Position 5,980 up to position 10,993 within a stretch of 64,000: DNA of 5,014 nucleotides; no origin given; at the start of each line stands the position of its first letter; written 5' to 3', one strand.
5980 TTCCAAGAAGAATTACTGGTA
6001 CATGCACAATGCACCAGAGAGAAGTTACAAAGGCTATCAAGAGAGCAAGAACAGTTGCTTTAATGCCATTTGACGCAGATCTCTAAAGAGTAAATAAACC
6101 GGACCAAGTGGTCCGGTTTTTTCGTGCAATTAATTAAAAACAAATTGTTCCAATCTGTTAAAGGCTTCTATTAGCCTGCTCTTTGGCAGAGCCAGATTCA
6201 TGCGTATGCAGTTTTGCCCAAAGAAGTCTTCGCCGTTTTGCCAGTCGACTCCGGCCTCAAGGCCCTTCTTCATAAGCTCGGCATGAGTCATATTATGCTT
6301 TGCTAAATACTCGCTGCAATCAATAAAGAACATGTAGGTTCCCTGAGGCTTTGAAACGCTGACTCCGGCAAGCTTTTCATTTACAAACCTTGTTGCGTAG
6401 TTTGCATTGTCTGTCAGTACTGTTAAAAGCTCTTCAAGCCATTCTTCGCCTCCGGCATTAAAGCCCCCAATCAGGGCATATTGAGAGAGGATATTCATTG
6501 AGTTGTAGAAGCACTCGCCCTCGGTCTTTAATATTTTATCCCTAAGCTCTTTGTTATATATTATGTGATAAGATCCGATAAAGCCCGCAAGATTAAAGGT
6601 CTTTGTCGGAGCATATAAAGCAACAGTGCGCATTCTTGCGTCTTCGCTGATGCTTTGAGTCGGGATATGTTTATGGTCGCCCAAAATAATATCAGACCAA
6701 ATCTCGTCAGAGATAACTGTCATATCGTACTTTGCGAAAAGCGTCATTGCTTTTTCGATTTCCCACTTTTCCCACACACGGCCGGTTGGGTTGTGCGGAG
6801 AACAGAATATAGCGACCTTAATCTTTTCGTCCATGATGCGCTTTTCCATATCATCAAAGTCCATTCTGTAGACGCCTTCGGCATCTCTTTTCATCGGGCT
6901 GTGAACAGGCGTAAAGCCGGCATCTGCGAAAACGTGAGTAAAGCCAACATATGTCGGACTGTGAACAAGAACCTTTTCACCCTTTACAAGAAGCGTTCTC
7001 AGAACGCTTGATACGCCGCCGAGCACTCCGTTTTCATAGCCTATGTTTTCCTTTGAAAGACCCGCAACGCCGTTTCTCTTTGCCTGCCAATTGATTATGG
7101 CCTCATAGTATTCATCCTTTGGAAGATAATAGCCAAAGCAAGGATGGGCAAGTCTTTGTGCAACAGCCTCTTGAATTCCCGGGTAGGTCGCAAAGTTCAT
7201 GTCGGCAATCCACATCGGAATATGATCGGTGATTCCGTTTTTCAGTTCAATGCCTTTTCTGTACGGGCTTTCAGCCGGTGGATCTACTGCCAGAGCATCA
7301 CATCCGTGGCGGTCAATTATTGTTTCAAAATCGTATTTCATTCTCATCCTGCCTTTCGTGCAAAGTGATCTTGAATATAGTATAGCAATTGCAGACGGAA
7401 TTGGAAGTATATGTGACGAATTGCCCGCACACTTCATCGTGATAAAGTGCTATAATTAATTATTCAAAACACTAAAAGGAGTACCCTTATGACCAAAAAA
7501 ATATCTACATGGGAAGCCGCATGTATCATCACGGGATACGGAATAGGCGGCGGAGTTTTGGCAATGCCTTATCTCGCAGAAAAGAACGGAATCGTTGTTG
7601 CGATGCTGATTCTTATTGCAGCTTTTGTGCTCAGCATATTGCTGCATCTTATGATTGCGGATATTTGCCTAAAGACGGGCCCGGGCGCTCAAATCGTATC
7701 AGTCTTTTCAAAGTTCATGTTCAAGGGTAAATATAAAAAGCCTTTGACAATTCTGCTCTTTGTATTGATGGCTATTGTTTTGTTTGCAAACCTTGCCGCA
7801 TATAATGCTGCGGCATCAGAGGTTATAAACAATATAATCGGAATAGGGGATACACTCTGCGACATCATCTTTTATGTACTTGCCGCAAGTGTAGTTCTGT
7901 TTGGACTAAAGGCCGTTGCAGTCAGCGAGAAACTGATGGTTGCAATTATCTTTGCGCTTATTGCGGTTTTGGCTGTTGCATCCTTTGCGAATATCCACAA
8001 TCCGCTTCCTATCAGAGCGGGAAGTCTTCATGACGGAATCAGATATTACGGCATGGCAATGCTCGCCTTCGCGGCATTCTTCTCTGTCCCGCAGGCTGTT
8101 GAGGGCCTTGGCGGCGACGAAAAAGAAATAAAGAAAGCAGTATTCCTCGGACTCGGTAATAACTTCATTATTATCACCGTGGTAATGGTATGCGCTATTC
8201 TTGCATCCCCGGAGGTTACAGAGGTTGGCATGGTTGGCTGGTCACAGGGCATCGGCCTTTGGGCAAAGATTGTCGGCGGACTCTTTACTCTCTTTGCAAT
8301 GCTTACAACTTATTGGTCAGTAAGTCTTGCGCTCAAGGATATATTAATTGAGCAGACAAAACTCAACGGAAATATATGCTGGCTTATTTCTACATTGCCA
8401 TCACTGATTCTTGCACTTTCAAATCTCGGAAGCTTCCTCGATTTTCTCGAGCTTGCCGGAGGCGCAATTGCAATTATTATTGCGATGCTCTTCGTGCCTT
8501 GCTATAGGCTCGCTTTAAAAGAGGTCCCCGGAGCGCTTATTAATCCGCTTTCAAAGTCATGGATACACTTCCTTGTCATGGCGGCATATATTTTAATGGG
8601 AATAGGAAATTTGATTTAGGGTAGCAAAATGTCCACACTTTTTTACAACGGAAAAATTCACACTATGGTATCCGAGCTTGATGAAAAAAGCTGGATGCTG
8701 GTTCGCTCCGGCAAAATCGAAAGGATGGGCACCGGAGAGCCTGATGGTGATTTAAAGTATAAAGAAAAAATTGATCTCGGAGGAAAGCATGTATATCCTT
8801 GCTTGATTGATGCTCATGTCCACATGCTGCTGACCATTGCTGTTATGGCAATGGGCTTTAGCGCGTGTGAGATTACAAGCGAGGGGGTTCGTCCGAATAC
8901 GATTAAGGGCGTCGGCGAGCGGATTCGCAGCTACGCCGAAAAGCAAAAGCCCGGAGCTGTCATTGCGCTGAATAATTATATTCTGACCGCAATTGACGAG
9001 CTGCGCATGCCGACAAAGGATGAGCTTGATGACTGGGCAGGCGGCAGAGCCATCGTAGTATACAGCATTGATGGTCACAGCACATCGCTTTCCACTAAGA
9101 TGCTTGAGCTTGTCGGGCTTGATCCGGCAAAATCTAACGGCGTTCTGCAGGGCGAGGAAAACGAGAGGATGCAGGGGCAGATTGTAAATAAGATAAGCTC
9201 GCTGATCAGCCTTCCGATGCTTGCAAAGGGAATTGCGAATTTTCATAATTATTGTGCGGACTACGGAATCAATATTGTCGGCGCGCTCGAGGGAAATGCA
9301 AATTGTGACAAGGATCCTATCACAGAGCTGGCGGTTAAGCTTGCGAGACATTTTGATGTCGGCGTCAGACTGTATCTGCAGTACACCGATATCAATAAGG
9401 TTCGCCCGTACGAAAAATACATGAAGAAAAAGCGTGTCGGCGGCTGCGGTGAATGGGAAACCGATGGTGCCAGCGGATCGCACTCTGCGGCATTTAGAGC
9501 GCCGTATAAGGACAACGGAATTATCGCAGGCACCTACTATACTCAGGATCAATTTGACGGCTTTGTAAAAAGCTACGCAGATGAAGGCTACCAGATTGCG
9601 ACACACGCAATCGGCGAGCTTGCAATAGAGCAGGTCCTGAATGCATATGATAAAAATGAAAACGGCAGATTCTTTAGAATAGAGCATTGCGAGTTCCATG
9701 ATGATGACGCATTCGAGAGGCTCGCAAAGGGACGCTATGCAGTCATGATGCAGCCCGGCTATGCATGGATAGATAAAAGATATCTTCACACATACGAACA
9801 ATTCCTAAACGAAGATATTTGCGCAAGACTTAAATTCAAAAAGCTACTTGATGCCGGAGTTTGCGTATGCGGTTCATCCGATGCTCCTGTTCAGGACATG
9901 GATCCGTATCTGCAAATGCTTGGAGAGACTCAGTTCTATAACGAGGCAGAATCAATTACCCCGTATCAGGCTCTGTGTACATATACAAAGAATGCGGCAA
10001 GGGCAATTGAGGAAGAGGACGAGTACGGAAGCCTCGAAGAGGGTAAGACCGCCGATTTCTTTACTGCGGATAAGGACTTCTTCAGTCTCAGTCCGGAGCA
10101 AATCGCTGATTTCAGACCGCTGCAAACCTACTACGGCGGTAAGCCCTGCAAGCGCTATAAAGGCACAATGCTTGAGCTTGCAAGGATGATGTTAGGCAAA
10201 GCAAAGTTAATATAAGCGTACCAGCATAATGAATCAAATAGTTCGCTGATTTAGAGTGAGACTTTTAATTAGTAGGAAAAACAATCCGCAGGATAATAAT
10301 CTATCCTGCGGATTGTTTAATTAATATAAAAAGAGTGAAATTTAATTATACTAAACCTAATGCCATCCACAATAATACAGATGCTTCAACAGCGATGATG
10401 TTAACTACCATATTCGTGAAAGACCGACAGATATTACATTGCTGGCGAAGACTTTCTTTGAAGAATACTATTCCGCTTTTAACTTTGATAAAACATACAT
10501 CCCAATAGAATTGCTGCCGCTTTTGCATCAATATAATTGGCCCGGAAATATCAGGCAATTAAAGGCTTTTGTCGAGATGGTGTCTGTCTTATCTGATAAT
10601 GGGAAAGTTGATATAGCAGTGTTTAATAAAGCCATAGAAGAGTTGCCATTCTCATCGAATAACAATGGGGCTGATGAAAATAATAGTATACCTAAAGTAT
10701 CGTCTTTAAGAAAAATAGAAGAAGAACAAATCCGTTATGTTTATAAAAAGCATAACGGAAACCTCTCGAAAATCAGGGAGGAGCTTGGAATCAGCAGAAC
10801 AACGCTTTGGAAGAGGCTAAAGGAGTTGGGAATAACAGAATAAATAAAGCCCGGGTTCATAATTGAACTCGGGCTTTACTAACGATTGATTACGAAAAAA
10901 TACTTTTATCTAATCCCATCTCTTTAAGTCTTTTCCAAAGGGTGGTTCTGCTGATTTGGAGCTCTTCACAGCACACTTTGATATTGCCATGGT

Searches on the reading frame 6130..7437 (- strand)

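Call 38: search_protein_families(library=pfam, proteins=[window:6130-7437:-], max_evalue=0.0001)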
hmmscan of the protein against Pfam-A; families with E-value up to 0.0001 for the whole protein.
window:6130-7437:- (435 aa): 1 family
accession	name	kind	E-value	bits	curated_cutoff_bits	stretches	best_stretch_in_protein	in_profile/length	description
PF00155.27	Aminotran_1_2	-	1.2e-30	107.4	19.7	1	90-428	24-360/361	Aminotransferase class I and II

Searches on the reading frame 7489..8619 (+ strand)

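Call 4: search_protein_families(library=pfam, proteins=[window:7489-8619:+])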
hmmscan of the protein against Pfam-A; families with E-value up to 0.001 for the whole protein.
window:7489-8619:+ (376 aa): 1 family
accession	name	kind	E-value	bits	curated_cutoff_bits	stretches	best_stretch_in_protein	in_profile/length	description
PF03222.19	Trp_Tyr_perm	-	8.5e-17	61.8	22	1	4-334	2-353/393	Tryptophan/tyrosine permease family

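Call 9: search_protein_families(library=ncbifam, proteins=[window:7489-8619:+], max_evalue=0.1)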
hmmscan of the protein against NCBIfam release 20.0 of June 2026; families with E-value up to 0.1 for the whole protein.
window:7489-8619:+ (376 aa): 2 families
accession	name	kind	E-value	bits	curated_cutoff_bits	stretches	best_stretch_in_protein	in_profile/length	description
TIGR00837.1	araaP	subfamily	1.9e-15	57.1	350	1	10-334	2-348/381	aromatic amino acid transporter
TIGR00814.1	stp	subfamily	0.0017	17.4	525.8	1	7-167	7-165/397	serine/threonine transporter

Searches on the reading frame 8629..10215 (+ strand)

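Call 4: search_protein_families(library=pfam, proteins=[window:8629-10215:+])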
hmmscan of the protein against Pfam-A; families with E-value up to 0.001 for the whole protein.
window:8629-10215:+ (528 aa): 2 families
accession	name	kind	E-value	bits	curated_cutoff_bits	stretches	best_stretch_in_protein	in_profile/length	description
PF07969.17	Amidohydro_3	-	5.1e-54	184.9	29.7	1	48-506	3-470/472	Amidohydrolase family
PF01979.26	Amidohydro_1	-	1.4e-11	44.7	25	1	304-489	132-331/345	Amidohydrolase family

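Call 9: search_protein_families(library=ncbifam, proteins=[window:8629-10215:+], max_evalue=0.1)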
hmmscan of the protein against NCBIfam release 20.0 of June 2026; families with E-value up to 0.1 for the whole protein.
window:8629-10215:+ (528 aa): 36 families (the best 25 are shown)
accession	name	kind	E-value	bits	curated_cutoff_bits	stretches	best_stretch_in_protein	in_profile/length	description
NF051886.1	XaaProDiPepCaul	equivalog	1.4e-15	57.2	500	2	304-483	201-376/398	Xaa-Pro dipeptidase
TIGR01224.1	hutI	equivalog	4.2e-10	39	298.15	2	403-481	275-352/377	imidazolonepropionase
NF006056.0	PRK08204.1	subfamily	6.8e-08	31.7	391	1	436-489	335-388/449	hypothetical protein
NF012037.0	PRK15493.1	equivalog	7.7e-08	31.5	779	1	1-70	1-72/435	bifunctional S-methyl-5'-thioadenosine deaminase/S-adenosylhomocysteine deaminase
NF006679.0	PRK09228.1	subfamily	2.2e-07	30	351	1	439-484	344-389/433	guanine deaminase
NF006689.0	PRK09237.1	equivalog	5.7e-07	28.4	371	1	3-68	5-68/383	amidohydrolase/deacetylase family metallohydrolase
TIGR02318.1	phosphono_phnM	equivalog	6.5e-07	28.6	390.55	1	435-482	312-358/376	phosphonate metabolism protein PhnM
NF006549.0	PRK09045.1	equivalog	7e-07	28.2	540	1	436-486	334-384/444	TRZ/ATZ family hydrolase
NF005557.0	PRK07228.1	equivalog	1.1e-06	27.7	522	1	404-494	292-388/445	5'-deoxyadenosine deaminase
NF006055.0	PRK08203.1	equivalog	1.8e-06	26.8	532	2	12-71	16-76/455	8-oxoguanine deaminase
TIGR02967.1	guan_deamin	equivalog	4.1e-06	26.1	375.4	1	440-485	320-365/401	guanine deaminase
NF058538.1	ergo_util_ErtD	equivalog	1.8e-05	23.8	600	1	15-66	13-61/446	hydantoin-5-propionate amidohydrolase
TIGR00221.1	nagA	equivalog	1.9e-05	23.8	225.65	1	2-85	4-84/380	N-acetylglucosamine-6-phosphate deacetylase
NF011990.0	PRK15446.2-6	subfamily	9.6e-05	21.2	233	0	447-482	330-365/390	alpha-D-ribose 1-methylphosphonate 5-triphosphate diphosphatase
TIGR03178.1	allantoinase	equivalog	0.00012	21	357.85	1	21-66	18-60/441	allantoinase AllB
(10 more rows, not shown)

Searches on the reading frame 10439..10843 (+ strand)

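Call 4: search_protein_families(library=pfam, proteins=[window:10439-10843:+])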
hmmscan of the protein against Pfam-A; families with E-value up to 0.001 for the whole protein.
window:10439-10843:+ (134 aa): 3 families
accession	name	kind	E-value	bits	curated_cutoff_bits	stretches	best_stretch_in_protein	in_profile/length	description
PF25601.1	AAA_lid_14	-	3.1e-12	46.6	27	1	1-71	9-79/87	AAA+ ATPase lid domain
PF02954.25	HTH_8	-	1.2e-08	35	22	1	89-130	1-42/42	Bacterial regulatory protein, Fis family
PF08279.18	HTH_11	-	0.0005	20.3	25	1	96-130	3-39/55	HTH domain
